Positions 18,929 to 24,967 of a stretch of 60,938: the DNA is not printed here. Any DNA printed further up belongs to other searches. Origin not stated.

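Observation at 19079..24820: Giant (~1,900 aa) HEAT-repeat protein whose C-terminal ~1,450 aa is a tandem array of ~240-aa glycine-zipper hydrophobic modules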

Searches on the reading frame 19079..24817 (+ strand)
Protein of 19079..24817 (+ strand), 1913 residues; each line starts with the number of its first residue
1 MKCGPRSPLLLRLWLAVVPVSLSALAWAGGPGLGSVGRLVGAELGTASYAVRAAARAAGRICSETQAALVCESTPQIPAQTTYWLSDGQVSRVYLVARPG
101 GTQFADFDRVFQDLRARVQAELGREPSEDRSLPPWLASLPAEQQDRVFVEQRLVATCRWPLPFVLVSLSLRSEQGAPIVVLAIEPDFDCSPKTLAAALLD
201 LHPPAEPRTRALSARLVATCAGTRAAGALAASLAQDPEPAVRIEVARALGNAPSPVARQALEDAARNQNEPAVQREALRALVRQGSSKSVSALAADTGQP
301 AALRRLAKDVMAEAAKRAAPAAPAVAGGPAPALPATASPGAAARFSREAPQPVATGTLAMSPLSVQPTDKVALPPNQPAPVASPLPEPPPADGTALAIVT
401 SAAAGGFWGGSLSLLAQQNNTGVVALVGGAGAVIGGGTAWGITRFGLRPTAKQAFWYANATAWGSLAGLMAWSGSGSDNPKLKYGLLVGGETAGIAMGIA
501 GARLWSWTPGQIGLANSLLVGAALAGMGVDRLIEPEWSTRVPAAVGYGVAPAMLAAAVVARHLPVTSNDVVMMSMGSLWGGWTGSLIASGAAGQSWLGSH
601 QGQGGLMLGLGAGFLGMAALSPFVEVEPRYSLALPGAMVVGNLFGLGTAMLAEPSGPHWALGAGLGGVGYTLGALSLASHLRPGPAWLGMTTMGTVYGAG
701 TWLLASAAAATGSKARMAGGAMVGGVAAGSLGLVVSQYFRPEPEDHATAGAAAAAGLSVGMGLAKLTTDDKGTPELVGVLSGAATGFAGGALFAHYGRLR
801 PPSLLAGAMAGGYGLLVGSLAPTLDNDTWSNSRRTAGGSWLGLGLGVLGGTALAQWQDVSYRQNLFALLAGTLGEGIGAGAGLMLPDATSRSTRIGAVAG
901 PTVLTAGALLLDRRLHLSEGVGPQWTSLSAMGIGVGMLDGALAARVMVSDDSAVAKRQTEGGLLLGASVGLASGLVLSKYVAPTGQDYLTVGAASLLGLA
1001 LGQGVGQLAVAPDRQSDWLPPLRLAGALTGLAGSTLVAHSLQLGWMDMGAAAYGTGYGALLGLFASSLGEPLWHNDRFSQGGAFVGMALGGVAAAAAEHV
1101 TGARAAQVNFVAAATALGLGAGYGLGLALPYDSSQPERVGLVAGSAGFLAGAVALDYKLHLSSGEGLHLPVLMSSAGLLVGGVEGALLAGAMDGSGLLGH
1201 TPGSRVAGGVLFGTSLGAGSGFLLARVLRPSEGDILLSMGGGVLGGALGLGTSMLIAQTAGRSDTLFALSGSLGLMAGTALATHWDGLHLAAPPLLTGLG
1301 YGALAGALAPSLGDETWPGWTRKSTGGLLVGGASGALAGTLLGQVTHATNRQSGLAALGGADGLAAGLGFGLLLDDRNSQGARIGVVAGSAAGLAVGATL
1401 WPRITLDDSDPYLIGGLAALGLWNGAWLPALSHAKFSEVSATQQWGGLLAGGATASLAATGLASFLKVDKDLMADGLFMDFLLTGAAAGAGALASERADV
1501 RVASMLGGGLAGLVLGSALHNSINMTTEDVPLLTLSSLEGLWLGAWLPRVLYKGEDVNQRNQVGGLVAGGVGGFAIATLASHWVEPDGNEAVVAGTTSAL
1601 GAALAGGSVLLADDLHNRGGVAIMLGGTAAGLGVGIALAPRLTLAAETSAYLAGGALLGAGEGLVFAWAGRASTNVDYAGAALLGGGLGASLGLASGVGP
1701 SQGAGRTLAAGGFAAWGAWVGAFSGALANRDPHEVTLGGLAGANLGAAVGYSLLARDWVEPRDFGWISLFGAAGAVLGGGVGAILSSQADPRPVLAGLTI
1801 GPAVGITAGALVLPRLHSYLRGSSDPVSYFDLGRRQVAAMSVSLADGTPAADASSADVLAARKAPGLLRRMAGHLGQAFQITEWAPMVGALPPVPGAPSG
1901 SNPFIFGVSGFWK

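Call 4: search_protein_families(library=pfam, proteins=[window:19079-24817:+], max_evalue=1)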
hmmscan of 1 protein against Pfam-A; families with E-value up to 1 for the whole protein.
window:19079-24817:+ (1913 aa): 4 families
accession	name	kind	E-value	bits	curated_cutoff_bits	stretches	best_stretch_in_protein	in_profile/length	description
PF13646.12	HEAT_2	-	1.5e-14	54.5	27.7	2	229-306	4-82/88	HEAT repeats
PF05433.20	Rick_17kDa_Anti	-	0.0045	17.3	24.2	1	1714-1751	3-40/43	Glycine zipper 2TM domain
PF11387.14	DUF2795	-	0.013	15.8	25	1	242-281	3-42/54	Protein of unknown function (DUF2795)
PF03130.22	HEAT_PBS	-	0.027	15.5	20.9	0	241-265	1-25/27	PBS lyase HEAT-like repeat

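Call 5: search_protein_families(library=ncbifam, proteins=[window:19079-24817:+], max_evalue=1)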
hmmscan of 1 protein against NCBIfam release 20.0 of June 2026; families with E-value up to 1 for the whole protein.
window:19079-24817:+ (1913 aa): 0 families

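Call 7: find_homologous_proteins(query=window:19079-24817:+)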
Query window:19079-24817:+ (1913 aa): 39 proteins with E <= 0.001 among 8000 candidates.
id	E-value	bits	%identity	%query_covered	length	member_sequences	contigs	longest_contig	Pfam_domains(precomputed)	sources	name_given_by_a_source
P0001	0.0e+0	3442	86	100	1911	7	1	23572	PF13646.13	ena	-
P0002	0.0e+0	3157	86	91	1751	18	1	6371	PF13646.13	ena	-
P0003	0.0e+0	2966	75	100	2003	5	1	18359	PF13646.13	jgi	jgi:hypothetical protein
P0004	0.0e+0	2179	50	67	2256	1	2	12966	-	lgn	-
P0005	0.0e+0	2139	46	79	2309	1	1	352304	-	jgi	jgi:hypothetical protein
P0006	0.0e+0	1881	64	78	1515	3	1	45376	-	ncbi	-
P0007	0.0e+0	1514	41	81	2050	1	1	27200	PF13646.13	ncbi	-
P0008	0.0e+0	1440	39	72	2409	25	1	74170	PF13646.13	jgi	jgi:hypothetical protein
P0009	0.0e+0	1360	37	86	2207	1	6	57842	PF13646.13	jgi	jgi:hypothetical protein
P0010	0.0e+0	1315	49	80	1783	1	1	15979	PF13646.13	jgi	jgi:hypothetical protein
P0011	0.0e+0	1310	42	63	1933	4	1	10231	-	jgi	jgi:hypothetical protein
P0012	0.0e+0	1273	47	89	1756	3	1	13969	PF13646.13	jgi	jgi:hypothetical protein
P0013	0.0e+0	1271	43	97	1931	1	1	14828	PF13646.13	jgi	jgi:hypothetical protein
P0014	0.0e+0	1269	43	97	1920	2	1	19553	-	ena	-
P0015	0.0e+0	1251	46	80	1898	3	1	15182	PF13646.13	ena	-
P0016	0.0e+0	1200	44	90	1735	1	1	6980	PF13646.13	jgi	jgi:hypothetical protein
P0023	0.0e+0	1106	41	62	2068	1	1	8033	PF13646.13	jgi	jgi:hypothetical protein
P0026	0.0e+0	1018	40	90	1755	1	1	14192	PF13646.13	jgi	jgi:hypothetical protein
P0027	1.9e-295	1002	40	59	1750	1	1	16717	PF13646.13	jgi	jgi:hypothetical protein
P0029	5.7e-288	977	39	90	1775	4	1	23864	PF13646.13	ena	-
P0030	2.0e-281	956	44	40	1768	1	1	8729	PF13646.13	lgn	-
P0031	4.5e-260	885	38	91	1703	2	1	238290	PF13646.13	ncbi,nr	ncbi:MAG: hypothetical protein SF187_28610 [Deltaproteobacteria bacterium]|nr:hypothetical protein [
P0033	2.4e-252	859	33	76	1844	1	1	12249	PF13646.13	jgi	jgi:hypothetical protein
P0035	1.0e-169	585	38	55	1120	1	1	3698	PF13646.13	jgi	-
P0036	2.6e-19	87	34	11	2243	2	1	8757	PF02985.29,PF13646.13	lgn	-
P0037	4.7e-18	82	38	6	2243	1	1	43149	PF02985.29,PF13646.13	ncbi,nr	ncbi:MAG: HEAT repeat domain-containing protein [Deltaproteobacteria bacterium]|nr:HEAT repeat domai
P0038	8.4e-6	42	30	18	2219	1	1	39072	PF13646.13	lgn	-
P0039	1.3e-4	38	35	5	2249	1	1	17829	PF13646.13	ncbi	-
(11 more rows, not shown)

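Call 14: find_encoding_contigs(protein=P0005, flank=10000, max_places=2)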
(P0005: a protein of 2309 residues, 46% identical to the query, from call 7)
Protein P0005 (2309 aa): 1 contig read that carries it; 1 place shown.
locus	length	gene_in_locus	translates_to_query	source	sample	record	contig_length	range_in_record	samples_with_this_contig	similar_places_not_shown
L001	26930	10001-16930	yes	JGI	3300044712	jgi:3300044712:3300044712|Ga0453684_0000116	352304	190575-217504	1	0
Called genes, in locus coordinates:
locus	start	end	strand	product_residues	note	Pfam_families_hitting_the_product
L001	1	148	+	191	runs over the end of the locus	PF25390:WD40_RLD, PF13540:RCC1_2, PF00415:RCC1 (weak)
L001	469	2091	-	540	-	PF13555:AAA_29 (faint), PF00005:ABC_tran, PF02463:SMC_N (faint), PF13304:AAA_21 (faint), PF12848:ABC_tran_Xtn, PF00005:ABC_tran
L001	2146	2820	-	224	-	PF07137:VDE (faint), PF07603:Lcl_C (weak)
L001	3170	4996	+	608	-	PF03308:MeaB (faint), PF13555:AAA_29 (faint), PF00005:ABC_tran, PF02463:SMC_N (faint), PF13304:AAA_21 (faint), PF13476:AAA_23 (faint), PF00005:ABC_tran, PF16326:ABC_tran_CTD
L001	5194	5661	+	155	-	PF13801:Metal_resist, PF07813:LTXXQ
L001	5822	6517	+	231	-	PF00072:Response_reg, PF00486:Trans_reg_C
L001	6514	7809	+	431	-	PF00672:HAMP, PF00512:HisKA, PF02518:HATPase_c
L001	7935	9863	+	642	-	PF00072:Response_reg, PF00989:PAS, PF13188:PAS_8, PF13426:PAS_9 (weak), PF00512:HisKA (faint), PF02518:HATPase_c, PF00072:Response_reg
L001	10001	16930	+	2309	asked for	-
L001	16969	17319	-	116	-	PF04020:Phage_holin_4_2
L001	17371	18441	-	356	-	PF14257:DUF4349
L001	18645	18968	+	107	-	-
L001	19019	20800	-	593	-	PF11992:TgpA_N, PF01841:Transglut_core, PF13559:DUF4129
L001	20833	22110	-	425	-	-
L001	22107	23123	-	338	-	PF20030:bpMoxR, PF00004:AAA, PF07726:AAA_3, PF07728:AAA_5, PF17863:AAA_lid_2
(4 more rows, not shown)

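Call 15: find_encoding_contigs(protein=P0031, flank=10000, max_places=2)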
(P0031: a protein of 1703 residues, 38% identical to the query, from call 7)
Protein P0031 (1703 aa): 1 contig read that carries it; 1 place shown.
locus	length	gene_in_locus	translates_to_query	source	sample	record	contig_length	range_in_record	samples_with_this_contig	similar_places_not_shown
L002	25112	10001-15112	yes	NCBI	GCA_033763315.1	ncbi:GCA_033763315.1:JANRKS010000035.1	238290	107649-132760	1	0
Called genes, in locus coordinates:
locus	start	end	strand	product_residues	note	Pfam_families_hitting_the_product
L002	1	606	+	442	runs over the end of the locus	PF27526:XylA2_C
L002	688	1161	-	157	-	PF07452:CHRD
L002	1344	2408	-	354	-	PF28316:Lsa36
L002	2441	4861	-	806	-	PF02190:LON_substr_bdg, PF00004:AAA, PF07728:AAA_5, PF22667:Lon_lid, PF05362:Lon_C, PF13541:ChlI (weak)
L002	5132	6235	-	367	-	PF00154:RecA_N, PF06745:ATPase (weak), PF08423:Rad51, PF27531:MT3502_N, PF21096:RecA_C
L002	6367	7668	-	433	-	PF00994:MoCF_biosynth, PF18146:CinA_KH, PF02464:CinA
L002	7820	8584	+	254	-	PF00481:PP2C, PF13672:PP2C_2, PF07228:SpoIIE (faint)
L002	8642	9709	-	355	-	PF11617:Cu-binding_MopE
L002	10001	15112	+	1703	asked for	PF13646:HEAT_2 (faint)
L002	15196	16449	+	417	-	-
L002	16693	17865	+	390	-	PF07642:BBP2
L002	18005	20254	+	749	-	PF00664:ABC_membrane, PF00005:ABC_tran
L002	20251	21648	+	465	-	PF25919:BSH_CusB (faint)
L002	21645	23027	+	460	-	-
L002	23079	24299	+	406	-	PF00083:Sugar_tr, PF06609:TRI12 (weak), PF07690:MFS_1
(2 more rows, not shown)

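Call 20: search_solved_structures(query=window:19079-24817:+, max_evalue=1)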
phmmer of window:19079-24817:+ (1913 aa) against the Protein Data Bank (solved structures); distinct sequences matched with E-value up to 1: 1.
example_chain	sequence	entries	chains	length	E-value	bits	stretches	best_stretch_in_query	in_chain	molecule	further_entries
3b79_A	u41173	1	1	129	0.5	11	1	1473-1537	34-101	Toxin secretion ATP-binding protein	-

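Call 21: search_protein_families(library=pfam, proteins=[P0036, P0038, P0005, P0008], max_evalue=0.1)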
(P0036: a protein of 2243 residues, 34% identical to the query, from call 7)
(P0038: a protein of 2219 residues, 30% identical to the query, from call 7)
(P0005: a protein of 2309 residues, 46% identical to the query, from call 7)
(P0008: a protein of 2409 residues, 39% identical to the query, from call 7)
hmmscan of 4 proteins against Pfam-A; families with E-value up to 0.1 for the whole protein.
P0036 (2243 aa): 5 families
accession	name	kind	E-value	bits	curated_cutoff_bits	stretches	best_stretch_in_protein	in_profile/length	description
PF13646.12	HEAT_2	-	1.3e-16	61.1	27.7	2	37-100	6-70/88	HEAT repeats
PF02985.28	HEAT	-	1.2e-09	38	23.5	1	62-88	1-27/31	HEAT repeat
PF12717.13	Cnd1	-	0.00068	20.2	26.4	1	63-124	23-83/162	non-SMC mitotic condensation complex subunit 1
PF13513.12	HEAT_EZ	-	0.00086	20.2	27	2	75-126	1-55/55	HEAT-like repeat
PF20168.4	PDS5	-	0.065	11.4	27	1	66-134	289-356/1053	Sister chromatid cohesion protein PDS5 protein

P0038 (2219 aa): 5 families
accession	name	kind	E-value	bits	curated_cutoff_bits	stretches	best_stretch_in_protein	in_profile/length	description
PF13646.12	HEAT_2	-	2.2e-24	86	27.7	4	35-90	13-68/88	HEAT repeats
PF02985.28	HEAT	-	6.2e-05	23.3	23.5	1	56-80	3-27/31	HEAT repeat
PF13513.12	HEAT_EZ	-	0.012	16.6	27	1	44-80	19-55/55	HEAT-like repeat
PF00514.29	Arm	-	0.054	14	20.6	0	54-80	13-39/41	Armadillo/beta-catenin-like repeat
PF03130.22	HEAT_PBS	-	0.076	14.1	20.9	1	69-90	1-22/27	PBS lyase HEAT-like repeat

P0005 (2309 aa): 1 family
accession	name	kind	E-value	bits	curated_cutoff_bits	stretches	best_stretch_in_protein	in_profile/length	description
PF13646.12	HEAT_2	-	0.00057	20.5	27.7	1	55-129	12-87/88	HEAT repeats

P0008 (2409 aa): 1 family
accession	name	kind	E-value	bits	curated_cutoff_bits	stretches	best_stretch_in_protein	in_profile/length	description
PF13646.12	HEAT_2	-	2.6e-06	28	27.7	1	186-262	11-87/88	HEAT repeats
